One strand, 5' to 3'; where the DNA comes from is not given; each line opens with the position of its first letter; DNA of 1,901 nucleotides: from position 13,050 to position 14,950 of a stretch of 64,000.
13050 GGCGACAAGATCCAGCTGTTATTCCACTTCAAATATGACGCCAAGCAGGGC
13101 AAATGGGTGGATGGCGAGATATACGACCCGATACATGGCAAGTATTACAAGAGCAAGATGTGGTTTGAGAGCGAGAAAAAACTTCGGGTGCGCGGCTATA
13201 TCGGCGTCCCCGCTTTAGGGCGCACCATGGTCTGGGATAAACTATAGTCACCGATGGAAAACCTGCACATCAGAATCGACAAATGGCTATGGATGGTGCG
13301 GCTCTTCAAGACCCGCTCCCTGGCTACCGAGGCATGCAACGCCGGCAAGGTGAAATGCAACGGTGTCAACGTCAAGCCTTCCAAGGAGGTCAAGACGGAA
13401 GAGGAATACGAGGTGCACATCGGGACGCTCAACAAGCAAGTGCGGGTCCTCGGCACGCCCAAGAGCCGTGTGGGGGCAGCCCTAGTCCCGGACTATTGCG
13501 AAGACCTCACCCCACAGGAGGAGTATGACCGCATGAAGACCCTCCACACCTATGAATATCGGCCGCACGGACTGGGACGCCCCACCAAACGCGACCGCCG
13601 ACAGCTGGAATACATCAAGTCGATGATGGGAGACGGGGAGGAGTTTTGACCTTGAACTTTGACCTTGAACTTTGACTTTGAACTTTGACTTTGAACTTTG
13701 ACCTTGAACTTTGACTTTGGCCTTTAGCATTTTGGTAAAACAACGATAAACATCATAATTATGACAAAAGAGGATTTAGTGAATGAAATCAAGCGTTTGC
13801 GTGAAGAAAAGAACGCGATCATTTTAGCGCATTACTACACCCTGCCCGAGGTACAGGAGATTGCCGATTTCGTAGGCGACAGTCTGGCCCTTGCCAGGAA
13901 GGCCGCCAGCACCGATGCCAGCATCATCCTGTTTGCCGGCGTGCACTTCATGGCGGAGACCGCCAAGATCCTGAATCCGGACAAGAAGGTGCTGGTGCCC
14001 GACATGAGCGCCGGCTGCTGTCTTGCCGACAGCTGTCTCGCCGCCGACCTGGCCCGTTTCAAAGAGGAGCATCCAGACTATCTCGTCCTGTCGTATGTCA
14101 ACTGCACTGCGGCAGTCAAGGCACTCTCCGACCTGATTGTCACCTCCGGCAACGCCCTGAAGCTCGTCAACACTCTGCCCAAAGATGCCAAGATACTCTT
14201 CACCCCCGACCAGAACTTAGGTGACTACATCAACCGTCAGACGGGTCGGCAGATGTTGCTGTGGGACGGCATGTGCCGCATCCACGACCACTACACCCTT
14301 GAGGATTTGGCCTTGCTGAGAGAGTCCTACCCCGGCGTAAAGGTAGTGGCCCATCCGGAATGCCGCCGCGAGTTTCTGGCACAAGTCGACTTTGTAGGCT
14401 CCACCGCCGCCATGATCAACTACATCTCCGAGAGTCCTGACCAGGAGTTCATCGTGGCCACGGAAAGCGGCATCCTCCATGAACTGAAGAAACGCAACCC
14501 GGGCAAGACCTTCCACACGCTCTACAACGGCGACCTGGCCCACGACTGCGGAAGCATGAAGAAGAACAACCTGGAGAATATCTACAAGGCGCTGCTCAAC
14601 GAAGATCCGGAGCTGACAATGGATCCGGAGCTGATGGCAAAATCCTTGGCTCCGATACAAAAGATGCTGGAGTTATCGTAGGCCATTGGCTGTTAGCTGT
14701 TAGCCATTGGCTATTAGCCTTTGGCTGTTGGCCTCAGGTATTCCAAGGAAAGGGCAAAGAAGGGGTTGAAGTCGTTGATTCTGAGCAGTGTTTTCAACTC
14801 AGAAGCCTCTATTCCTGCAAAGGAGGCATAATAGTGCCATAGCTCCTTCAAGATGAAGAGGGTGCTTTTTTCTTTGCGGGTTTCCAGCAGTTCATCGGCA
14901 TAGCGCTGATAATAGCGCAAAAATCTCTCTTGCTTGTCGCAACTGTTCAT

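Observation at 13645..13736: A-type 13-mer array begins inside a stop codon and places TGA in all three frames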

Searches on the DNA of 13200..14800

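Call 40: search_rna_families(source=window, start=13200, end=14800, threshold=evalue, max_evalue=1)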
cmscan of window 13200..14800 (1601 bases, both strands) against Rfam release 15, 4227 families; matches with E-value up to 1: 0.
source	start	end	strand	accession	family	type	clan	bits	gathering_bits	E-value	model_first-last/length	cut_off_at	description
